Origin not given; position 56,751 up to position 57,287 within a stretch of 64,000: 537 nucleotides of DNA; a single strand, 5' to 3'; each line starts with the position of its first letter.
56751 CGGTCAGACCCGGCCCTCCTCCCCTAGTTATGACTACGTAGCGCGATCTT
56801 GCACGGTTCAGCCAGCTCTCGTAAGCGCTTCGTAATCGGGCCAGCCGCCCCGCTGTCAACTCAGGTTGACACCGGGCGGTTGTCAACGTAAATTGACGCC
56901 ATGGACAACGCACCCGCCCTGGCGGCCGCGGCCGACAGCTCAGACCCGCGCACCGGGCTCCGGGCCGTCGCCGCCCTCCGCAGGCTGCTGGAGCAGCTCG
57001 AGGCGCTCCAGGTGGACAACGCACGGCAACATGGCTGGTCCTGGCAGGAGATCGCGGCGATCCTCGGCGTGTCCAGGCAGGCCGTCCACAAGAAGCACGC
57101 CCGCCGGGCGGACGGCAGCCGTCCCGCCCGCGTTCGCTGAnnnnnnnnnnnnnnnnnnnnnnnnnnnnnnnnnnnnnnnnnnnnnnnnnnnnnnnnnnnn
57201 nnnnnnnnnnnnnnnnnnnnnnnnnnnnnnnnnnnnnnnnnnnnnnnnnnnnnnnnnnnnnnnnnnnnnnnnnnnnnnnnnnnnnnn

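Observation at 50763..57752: Two paralogous HTH + Clp_N modules with identical leaderless promoter and dual-palindrome operator architecture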

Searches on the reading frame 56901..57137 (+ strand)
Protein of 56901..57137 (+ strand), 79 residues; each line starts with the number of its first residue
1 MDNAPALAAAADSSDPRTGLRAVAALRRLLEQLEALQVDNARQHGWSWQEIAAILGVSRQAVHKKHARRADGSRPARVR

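Call 3: search_protein_families(library=pfam, proteins=[window:56901-57137:+], max_evalue=0.1)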
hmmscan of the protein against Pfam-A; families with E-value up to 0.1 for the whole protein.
window:56901-57137:+ (79 aa): 15 families
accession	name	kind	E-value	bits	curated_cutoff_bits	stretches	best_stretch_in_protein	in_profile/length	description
PF13384.12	HTH_23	-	4.2e-06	26.8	24.6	1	35-64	8-36/50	Homeodomain-like domain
PF08281.18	Sigma70_r4_2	-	1.1e-05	25.5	25.7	1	43-68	24-49/54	Sigma-70, region 4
PF08279.18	HTH_11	-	0.00011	22.5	25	1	40-64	11-34/55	HTH domain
PF13404.12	HTH_AsnC-type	-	0.00041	20.5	27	1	33-64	9-36/42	AsnC-type helix-turn-helix domain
PF04545.22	Sigma70_r4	-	0.0015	18.4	24.1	1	44-67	19-42/50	Sigma-70, region 4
PF01381.28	HTH_3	-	0.0017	18.8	23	1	43-62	7-26/55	Helix-turn-helix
PF07638.17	Sigma70_ECF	-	0.0034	17.7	21.1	1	25-66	125-172/185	ECF sigma factor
PF13518.12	HTH_28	-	0.0035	17.8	25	1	43-69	10-35/52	Helix-turn-helix domain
PF02954.25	HTH_8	-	0.013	15.7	22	1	42-65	15-38/42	Bacterial regulatory protein, Fis family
PF19730.4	DUF6221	-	0.045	14.8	27.6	1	8-50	54-96/122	Family of unknown function (DUF6221)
PF02796.21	HTH_7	-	0.047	14.3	23.8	1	43-67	19-43/45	Helix-turn-helix domain of resolvase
PF18470.6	Cas9_a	-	0.049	13.7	26.9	1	39-76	64-101/221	Cas9 alpha-helical lobe domain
PF19889.5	DUF6362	-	0.065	14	31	1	41-68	66-93/98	Domain of unknown function (DUF6362)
PF04967.18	HTH_10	-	0.066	13.5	23.1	0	47-70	25-47/53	HTH DNA binding domain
PF06056.18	Terminase_5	-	0.093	13.1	20.3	0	45-64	13-32/58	Putative ATPase subunit of terminase (gpP-like)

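Call 4: search_protein_families(library=ncbifam, proteins=[window:56901-57137:+], max_evalue=0.1)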
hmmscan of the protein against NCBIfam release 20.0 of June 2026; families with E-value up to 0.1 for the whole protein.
window:56901-57137:+ (79 aa): 7 families
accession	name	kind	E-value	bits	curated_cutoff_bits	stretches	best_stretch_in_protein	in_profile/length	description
NF045758.2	YlxM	equivalog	0.00032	20.7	80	1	42-65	29-52/72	YlxM family DNA-binding protein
TIGR02937.1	sigma70-ECF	superfamily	0.0025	17.5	42.9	1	33-68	121-156/165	sigma-70 family RNA polymerase sigma factor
NF033545.0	transpos_IS630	equivalog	0.022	14.2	100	1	36-67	3-34/299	IS630 family transposase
NF001216.0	PRK00192.1-2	equivalog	0.023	14.1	353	1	3-75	71-142/275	mannosyl-3-phosphoglycerate phosphatase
NF003162.0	PRK04140.1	equivalog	0.034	13.2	263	1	42-65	136-159/317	transcriptional regulator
TIGR00721.1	tfx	subfamily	0.035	14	60.25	1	37-63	13-39/137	Tfx family DNA-binding protein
NF008732.0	PRK11753.1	equivalog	0.047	13.1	266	1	21-62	147-188/214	cAMP-activated global transcriptional regulator CRP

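Call 10: search_solved_structures(query=window:56901-57137:+, max_evalue=10, show_alignments=3)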
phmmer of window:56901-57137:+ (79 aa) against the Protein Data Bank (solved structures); distinct sequences matched with E-value up to 10: 7.
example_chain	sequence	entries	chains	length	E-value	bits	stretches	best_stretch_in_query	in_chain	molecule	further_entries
9sdc_A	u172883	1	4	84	0.026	18.4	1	7-67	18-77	RelI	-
4g9b_A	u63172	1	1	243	0.22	15.5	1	26-64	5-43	Beta-phosphoglucomutase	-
7r6r_A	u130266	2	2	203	0.42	14.5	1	34-65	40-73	Immunity repressor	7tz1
6e9v_Q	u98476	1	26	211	0.72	13.8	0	7-38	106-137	DHF79 filament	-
8h2m_A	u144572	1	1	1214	0.95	13.4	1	34-69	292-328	Tape tail measure protein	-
6e9t_B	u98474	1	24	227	5.2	11.1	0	8-40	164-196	DHF58 filament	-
5cwm_A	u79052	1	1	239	7.6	10.6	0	8-42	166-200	Designed helical repeat protein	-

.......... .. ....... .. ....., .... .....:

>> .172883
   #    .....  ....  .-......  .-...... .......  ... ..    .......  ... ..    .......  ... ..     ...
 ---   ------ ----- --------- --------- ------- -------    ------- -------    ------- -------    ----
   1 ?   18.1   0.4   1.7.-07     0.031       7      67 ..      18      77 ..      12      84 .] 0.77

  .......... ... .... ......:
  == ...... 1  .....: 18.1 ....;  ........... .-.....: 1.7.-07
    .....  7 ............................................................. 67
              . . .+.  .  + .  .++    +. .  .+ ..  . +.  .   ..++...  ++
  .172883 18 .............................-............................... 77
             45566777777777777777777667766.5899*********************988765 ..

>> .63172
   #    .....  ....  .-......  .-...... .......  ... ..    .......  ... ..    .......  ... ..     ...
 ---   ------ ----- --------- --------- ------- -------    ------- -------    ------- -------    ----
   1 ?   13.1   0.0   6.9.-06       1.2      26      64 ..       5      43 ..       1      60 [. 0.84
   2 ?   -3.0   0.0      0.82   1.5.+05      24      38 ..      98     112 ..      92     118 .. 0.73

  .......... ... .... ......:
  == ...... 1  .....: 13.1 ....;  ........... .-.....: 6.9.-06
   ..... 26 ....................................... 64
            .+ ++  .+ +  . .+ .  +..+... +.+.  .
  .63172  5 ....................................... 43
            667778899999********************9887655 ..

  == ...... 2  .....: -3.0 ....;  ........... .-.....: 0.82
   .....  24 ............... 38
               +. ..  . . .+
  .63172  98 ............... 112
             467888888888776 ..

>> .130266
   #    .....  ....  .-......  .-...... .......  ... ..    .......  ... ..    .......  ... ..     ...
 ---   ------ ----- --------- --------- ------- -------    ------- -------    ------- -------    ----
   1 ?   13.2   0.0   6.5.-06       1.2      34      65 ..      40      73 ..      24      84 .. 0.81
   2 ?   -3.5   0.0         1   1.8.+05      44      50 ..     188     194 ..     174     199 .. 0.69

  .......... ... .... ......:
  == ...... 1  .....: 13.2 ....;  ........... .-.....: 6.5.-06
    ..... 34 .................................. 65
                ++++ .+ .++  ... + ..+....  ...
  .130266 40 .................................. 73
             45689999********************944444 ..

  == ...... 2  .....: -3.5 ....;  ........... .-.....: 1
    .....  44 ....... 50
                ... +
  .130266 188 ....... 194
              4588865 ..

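Call 15: find_homologous_proteins(query=window:56901-57137:+, max_evalue=0.001)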
Query window:56901-57137:+ (79 aa): 3690 proteins with E <= 0.001 among 3754 candidates; the best 120 are listed.
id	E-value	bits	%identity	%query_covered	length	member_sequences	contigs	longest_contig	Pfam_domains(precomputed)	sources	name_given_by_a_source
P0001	3.2e-37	143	91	100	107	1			PF08279.19,PF13384.13,PF08281.19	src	-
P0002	3.9e-37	143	92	100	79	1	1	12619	PF08279.19,PF13384.13,PF08281.19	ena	-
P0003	6.0e-37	142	93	91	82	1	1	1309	PF13384.13,PF08281.19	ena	-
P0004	1.1e-36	141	90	100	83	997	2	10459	PF08279.19,PF13384.13,PF08281.19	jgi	jgi:DNA-directed RNA polymerase specialized sigma24 family protein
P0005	2.5e-36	140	91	100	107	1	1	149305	PF08279.19,PF13384.13,PF08281.19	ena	-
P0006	3.5e-36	140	94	97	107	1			PF08279.19,PF13384.13,PF08281.19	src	-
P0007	5.2e-36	139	88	100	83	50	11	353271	PF08279.19,PF13384.13,PF08281.19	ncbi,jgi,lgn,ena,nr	ncbi:MAG TPA: helix-turn-helix domain-containing protein [Streptosporangiaceae bacterium]|nr:helix-t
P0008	6.7e-36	139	95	92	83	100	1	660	PF13384.13,PF08281.19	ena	-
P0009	7.3e-36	139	89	100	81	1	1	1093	PF08279.19,PF13384.13,PF08281.19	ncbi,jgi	-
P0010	8.7e-36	139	90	97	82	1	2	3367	PF08279.19,PF13384.13,PF08281.19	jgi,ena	-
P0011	1.2e-35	138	87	97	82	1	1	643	-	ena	-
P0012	1.8e-35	138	97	76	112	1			-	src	-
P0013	3.1e-35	137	90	97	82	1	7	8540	PF13384.13,PF08281.19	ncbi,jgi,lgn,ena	jgi:hypothetical protein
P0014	3.2e-35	137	90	97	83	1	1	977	PF08279.19,PF13384.13,PF08281.19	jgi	jgi:DNA-directed RNA polymerase specialized sigma24 family protein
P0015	3.2e-35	137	93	92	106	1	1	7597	PF13384.13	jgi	jgi:hypothetical protein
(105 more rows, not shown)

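Call 22: find_related_loci(query=A1, collection=genome_contigs, flank=3000)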
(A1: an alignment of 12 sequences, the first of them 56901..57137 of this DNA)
Query A1 (79 aa) in genome_contigs; peptide patterns used: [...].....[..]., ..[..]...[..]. (x = any residue, [..] = any of these).
600 stretches matched a pattern (row limit reached: there are more); 582 encode a relative of the query (tblastn E <= 1e-3); the best 80 are kept; 80 distinct loci.
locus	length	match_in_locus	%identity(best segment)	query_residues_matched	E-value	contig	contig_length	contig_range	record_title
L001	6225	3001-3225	91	1-75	2e-40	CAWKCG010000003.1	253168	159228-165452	MAG: uncultured Actinomycetes bacterium isolate MFD03044.bin.3.130 genome assembly, contig: contig_14602, whole genome s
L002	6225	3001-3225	92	1-75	9e-41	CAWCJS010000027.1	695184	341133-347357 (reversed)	MAG: uncultured Actinomycetes bacterium isolate MFD00731.bin.2.111 genome assembly, contig: contig_6703, whole genome sh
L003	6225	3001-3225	89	1-75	6e-40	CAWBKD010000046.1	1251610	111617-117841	MAG: uncultured Actinomycetes bacterium isolate MFD03044.bin.3.103 genome assembly, contig: contig_872, whole genome sho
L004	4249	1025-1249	89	1-75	1e-39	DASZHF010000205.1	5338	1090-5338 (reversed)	MAG TPA_asm: Solirubrobacteraceae bacterium isolate SMAG_U6568 k141_4182509, whole genome shotgun sequence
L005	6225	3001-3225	88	1-75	2e-39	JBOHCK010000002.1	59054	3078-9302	MAG: Streptosporangiaceae bacterium isolate SE1507_metabat2.bin.64 NODE_198_length_59054_cov_5.653368, whole genome shot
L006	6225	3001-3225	88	1-75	9e-39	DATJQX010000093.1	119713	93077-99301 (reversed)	MAG TPA_asm: Streptosporangiaceae bacterium isolate SMAG_U14952 k141_1182329, whole genome shotgun sequence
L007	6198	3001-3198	94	1-66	2e-36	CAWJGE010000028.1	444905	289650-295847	MAG: uncultured Actinomycetota bacterium isolate MFD05377.bin.2.113 genome assembly, contig: contig_26553, whole genome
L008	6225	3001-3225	91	1-75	3e-35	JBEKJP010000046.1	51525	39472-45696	MAG: Streptosporangiaceae bacterium isolate SPRUCE 326 SPRUCE_326_46, whole genome shotgun sequence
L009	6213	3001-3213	96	1-71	2e-35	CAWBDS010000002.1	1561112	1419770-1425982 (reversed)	MAG: uncultured Actinomycetes bacterium isolate MFD09603.bin.1.137 genome assembly, contig: contig_10195, whole genome s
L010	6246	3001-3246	88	1-79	4e-34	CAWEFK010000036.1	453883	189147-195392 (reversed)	MAG: uncultured Actinomycetes bacterium isolate MFD09603.bin.2.179 genome assembly, contig: contig_6447, whole genome sh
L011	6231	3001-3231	86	1-77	5e-33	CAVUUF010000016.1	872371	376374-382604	MAG: uncultured Actinomycetota bacterium isolate MFD09603.bin.1.110 genome assembly, contig: contig_5736, whole genome s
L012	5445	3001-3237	85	1-77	2e-31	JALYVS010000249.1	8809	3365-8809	MAG: Actinomycetota bacterium isolate LAG bin49 SD1463_NODE_4553_length_8809_cov_2.019350, whole genome shotgun sequence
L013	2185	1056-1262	81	1-69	4e-31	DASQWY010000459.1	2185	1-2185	MAG TPA_asm: Actinomycetes bacterium isolate SMAG_U11025 k141_589360, whole genome shotgun sequence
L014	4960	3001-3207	80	1-69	1e-30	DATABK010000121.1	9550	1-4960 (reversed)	MAG TPA_asm: Actinomycetes bacterium isolate SMAG_U6696 k141_1552601, whole genome shotgun sequence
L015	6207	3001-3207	78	1-69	5e-30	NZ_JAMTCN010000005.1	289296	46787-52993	Prauserella aidingensis strain DSM 45266 LY13DRAFT_scaffold00005.5, whole genome shotgun sequence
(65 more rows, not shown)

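Call 27: search_protein_representatives(alignment_id=A1)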
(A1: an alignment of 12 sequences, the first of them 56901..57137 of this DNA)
Query: 12 sequences, 82 profile positions. Proteins with E-value up to 0.001 (for the whole library): 3576; up to 1e-10: 655; up to 1e-30: 10. The best 150 are listed.
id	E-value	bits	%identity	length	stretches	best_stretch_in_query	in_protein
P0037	2.0e-40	152.6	-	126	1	1-79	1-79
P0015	7.6e-40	150.7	-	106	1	1-75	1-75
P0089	1.6e-39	149.7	-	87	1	1-78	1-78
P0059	3.9e-39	148.5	-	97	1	1-73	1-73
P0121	1.3e-34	133.9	-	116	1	1-71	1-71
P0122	1.1e-31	124.6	-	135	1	1-71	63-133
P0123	1.6e-31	124.1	-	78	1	1-71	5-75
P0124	2.1e-31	123.7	-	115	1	1-71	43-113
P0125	5.3e-31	122.4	-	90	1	1-71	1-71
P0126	6.7e-31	122.1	-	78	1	1-70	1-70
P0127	2.4e-30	120.3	-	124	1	1-74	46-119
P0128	3.0e-30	120.0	-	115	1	5-72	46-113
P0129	6.2e-30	119.0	-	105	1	1-69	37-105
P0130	7.3e-30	118.7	-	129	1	1-70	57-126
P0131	8.0e-30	118.6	-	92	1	4-72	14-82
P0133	1.1e-29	118.2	-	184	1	3-73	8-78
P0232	1.4e-21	92.2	-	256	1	1-71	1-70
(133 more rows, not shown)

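Call 30: search_solved_structures(query=A2, max_evalue=10, show_alignments=4)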
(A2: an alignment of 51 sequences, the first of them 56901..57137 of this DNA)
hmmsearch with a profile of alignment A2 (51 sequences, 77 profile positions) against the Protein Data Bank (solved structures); distinct sequences matched with E-value up to 10: 34.
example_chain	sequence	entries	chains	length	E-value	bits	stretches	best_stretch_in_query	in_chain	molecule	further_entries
9sdc_A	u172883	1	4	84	7.2e-08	35.1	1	17-69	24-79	RelI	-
8ada_A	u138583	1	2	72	0.00014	24.5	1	22-57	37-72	Uncharacterized protein Rv2667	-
7xur_A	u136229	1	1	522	0.032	17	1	34-74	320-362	snRNA-activating protein complex subunit 4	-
1s7o_A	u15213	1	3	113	0.033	17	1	45-69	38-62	Hypothetical UPF0122 protein SPy1201/SpyM3_0842/SPs1042/spyM18_1152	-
2of5_H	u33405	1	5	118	0.093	15.5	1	41-70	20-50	Leucine-rich repeat and death domain-containing protein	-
7bhy_A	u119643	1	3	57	0.097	15.5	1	40-65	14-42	Deoxyribonucleoside regulator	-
1nr3_A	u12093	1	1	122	0.1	15.4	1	42-63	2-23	DNA-binding protein tfx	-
7zwc_c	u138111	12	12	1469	0.11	15.3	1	34-74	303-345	snRNA-activating protein complex subunit 4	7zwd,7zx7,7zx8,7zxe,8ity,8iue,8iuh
9fso_W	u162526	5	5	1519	0.11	15.3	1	34-74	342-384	snRNA-activating protein complex subunit 4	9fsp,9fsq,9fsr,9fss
7r6r_A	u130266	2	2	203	0.12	15.2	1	39-69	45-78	Immunity repressor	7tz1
8h2m_A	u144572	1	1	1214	0.13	15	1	34-65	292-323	Tape tail measure protein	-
2x48_A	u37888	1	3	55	0.16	14.8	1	43-64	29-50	CAG38821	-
7ane_e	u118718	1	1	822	0.16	14.8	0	36-58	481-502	uS10m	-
6dv9_F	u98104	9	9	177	0.16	14.8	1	38-69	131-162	ECF RNA polymerase sigma factor SigL | RNA polymerase sigma factor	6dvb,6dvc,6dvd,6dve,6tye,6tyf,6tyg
4yy5_A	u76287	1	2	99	0.2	14.5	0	51-73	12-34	dTor_3x33L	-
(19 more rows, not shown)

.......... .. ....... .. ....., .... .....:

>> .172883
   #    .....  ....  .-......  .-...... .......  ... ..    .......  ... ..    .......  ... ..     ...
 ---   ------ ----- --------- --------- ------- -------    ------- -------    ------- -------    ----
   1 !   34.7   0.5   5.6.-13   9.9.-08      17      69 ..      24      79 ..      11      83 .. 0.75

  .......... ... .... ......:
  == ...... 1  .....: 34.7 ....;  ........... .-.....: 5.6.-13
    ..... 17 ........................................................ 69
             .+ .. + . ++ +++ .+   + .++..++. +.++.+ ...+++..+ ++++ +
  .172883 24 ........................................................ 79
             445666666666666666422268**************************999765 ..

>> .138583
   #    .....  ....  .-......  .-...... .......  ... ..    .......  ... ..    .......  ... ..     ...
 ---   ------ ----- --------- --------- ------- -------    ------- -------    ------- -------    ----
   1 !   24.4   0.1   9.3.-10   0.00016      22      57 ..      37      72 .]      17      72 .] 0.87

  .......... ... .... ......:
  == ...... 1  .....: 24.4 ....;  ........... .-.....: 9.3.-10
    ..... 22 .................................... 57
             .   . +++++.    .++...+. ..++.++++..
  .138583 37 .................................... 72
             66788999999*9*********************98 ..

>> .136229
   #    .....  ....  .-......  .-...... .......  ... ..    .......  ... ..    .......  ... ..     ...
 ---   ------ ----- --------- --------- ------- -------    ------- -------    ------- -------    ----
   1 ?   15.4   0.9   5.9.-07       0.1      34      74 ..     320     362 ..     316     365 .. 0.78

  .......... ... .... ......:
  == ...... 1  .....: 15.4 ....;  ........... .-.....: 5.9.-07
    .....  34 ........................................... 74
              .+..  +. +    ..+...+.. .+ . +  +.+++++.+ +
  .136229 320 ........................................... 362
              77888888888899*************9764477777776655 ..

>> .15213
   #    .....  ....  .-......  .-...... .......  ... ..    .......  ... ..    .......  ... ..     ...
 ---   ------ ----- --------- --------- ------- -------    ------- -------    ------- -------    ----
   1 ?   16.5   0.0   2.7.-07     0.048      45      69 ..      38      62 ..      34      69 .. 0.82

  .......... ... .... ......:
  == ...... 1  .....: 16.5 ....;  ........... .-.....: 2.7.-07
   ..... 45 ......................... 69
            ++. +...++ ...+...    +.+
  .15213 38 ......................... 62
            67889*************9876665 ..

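Call 76: predict_structure(alignment_id=A2)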
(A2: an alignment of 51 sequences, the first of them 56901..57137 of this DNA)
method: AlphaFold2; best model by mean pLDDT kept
length: 79 residues; sequences in the alignment: 51
mean_pLDDT: 88.2   pTM: 0.69
mean pLDDT of the five models: 88.2, 86.6, 86.1, 83.9, 82.6
residues with pLDDT >= 90: 55; 70-90: 12; 50-70: 12; < 50: 0
segments of 3 or more residues with pLDDT < 50: none
pLDDT, mean of each block of 10 residues (from residue 1): 81 94 95 96 97 97 88 57
secondary structure, 60 per line:
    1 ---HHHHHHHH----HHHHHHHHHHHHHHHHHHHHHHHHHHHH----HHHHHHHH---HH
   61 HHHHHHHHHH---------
elements in order: H4-11 H16-43 H48-55 H59-70

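Call 78: fold_search(model_id=the predicted structure, library=pdb)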
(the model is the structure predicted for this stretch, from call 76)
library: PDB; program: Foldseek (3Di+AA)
matches with E <= 10: 355; with E <= 0.001: 0
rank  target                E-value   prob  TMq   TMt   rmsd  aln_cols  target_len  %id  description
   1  7bhy_B                8.6e-01  0.84  0.44  0.62   4.5        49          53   24  DNA-binding domain of DeoR in complex with the DNA operator (released 2021-11-10)
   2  3hug_C                9.1e-01  0.28  0.31  0.32   9.7        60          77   28  Crystal structure of Mycobacterium tuberculosis anti-sigma factor RslA in complex with -35 promoter binding domain of  (released 2010-03-02)
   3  3hug_A                1.3e+00  0.23  0.31  0.31  10.2        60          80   25  Crystal structure of Mycobacterium tuberculosis anti-sigma factor RslA in complex with -35 promoter binding domain of  (released 2010-03-02)
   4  8r7y_B                1.4e+00  0.72  0.36  0.10   2.0        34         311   32  Deoxyribonucleoside regulator DeoR in complex with the DNA operator (released 2024-06-19)
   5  8hno_A                1.4e+00  0.66  0.42  0.26   2.8        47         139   30  Archaeal transcription factor Wild type (released 2023-09-13)
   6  2r0q_D                1.5e+00  0.60  0.38  0.16   7.5        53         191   17  Crystal structure of a serine recombinase- DNA regulatory complex (released 2008-04-01)
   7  8r7y_A                1.5e+00  0.60  0.42  0.13   4.6        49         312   26  Deoxyribonucleoside regulator DeoR in complex with the DNA operator (released 2024-06-19)
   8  5cy2_A                1.6e+00  0.38  0.40  0.19  11.6        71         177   25  Tn3 resolvase - site III complex crystal form II (released 2017-01-11)
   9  3hug_K                1.6e+00  0.30  0.31  0.34   7.8        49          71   31  Crystal structure of Mycobacterium tuberculosis anti-sigma factor RslA in complex with -35 promoter binding domain of  (released 2010-03-02)
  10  3hug_E                1.6e+00  0.28  0.31  0.33   8.6        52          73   29  Crystal structure of Mycobacterium tuberculosis anti-sigma factor RslA in complex with -35 promoter binding domain of  (released 2010-03-02)
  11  8q4d_A                1.7e+00  0.77  0.36  0.09   1.2        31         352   32  IstA-IstB(E167Q) Strand Transfer Complex (released 2024-07-10)
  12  7bhy_C                1.7e+00  0.51  0.40  0.53   4.8        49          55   26  DNA-binding domain of DeoR in complex with the DNA operator (released 2021-11-10)
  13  3hug_G                1.7e+00  0.25  0.31  0.33   8.7        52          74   29  Crystal structure of Mycobacterium tuberculosis anti-sigma factor RslA in complex with -35 promoter binding domain of  (released 2010-03-02)
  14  8b4h_A                1.8e+00  0.80  0.36  0.08   1.2        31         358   32  IstA transposase cleaved donor complex (released 2023-05-03)
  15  7bhy_A                1.8e+00  0.66  0.49  0.65   4.4        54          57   22  DNA-binding domain of DeoR in complex with the DNA operator (released 2021-11-10)
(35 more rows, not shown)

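Call 80: search_dna_similar(query=window:56901-57137:+, collection=plasmids, mode=protein, max_rows=25)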
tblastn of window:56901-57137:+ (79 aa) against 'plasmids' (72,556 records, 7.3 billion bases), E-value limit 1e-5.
No match.

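Call 81: search_dna_similar(query=window:56901-57137:+, collection=phages, mode=protein, max_rows=15)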
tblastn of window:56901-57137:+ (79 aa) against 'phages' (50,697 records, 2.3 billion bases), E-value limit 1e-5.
No match.
